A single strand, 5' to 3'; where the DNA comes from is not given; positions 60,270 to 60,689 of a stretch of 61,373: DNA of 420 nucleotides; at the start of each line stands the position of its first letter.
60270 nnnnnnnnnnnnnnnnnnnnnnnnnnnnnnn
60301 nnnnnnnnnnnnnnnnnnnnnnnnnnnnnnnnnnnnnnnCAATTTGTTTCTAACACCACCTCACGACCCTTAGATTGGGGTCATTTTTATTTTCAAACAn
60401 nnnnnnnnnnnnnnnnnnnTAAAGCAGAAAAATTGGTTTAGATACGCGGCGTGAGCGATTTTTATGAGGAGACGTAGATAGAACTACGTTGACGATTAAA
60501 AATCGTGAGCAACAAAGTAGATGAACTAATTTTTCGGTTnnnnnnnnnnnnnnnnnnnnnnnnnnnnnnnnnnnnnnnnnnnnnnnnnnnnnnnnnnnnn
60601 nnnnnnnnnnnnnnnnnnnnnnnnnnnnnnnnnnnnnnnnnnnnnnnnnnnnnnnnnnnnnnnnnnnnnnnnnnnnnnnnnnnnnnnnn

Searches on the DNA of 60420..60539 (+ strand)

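Call 26: build_rna_model(alignment_id=A2)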
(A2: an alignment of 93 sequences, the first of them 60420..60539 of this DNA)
Model R1 built from alignment A2 (93 sequences, 132 columns); structure: RNAalifold consensus.
model positions 120; base pairs 19; branch points 0; effective number of sequences 11.01; information 0.59 bits per position. Calibrated on 0.2 Mb of random sequence (short: E-values are rough).
structure used (alignment columns):
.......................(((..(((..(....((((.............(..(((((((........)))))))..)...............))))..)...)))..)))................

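Call 27: search_with_rna_model(model_id=R1, source=window, filters=off, max_evalue=10, show_alignments=6)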
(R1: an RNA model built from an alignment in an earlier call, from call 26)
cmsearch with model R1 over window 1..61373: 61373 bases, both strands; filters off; matches with E-value up to 10: 20.
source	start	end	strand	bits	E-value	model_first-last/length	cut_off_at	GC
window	18959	19077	+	96.9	1.2e-18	1-120/120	no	0.45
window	60420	60538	+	87.8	1.1e-16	1-120/120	no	0.37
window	41163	41282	+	75.5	5.4e-14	1-120/120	no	0.38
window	42769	42889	+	30.1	0.00043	1-120/120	no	0.36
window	55546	55603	-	15.1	0.81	1-120/120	no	0.31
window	20137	20236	+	14.4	1.1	1-120/120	no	0.34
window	41626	41708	-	14.3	1.2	1-120/120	no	0.35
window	52941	53029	-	13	2.3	1-120/120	no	0.46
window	54422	54503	-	12.5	2.9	1-120/120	no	0.3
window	4950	5035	+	11.8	4.1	1-120/120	no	0.31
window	19010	19027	-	11.7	4.3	53-70/120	no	0.39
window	59176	59227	-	11.1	6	1-120/120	no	0.25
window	33313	33405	-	11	6.1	1-120/120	no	0.42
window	46282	46354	-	10.7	7.3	1-120/120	no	0.33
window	56720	56786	+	10.7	7.3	1-120/120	no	0.45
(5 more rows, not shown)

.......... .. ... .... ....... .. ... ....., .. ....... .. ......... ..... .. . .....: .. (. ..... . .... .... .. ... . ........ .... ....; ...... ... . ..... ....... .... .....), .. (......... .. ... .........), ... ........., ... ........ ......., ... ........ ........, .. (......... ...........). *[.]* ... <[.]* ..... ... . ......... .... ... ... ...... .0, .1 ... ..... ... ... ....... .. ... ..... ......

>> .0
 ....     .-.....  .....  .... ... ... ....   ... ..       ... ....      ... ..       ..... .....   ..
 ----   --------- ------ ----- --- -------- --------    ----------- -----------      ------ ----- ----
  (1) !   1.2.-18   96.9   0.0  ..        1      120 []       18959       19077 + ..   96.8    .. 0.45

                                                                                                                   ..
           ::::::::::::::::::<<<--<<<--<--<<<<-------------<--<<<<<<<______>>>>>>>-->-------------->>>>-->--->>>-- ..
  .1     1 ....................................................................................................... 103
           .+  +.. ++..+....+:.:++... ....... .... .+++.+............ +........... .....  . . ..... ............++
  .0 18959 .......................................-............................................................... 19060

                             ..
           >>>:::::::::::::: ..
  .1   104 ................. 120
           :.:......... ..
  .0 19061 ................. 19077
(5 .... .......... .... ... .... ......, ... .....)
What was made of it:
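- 60416..60546 (+): R copy b. The solid stem spans 60427-60535 and the core is at 60466-60493. The lysS stop (60526-60528, - strand) and its last codons K-P-K-N lie inside the 3' arm. CM hit 60420-60538, 87.8 bits (call 27).
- On Classical MITE (deletion derivative of a DDE transposon): Four copies in 61 kb (call 27).
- Checked: Nothing else scores below E=0.8 (call 27).
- CM hits reach E=1e-14 to 1e-18 in the window (call 27).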
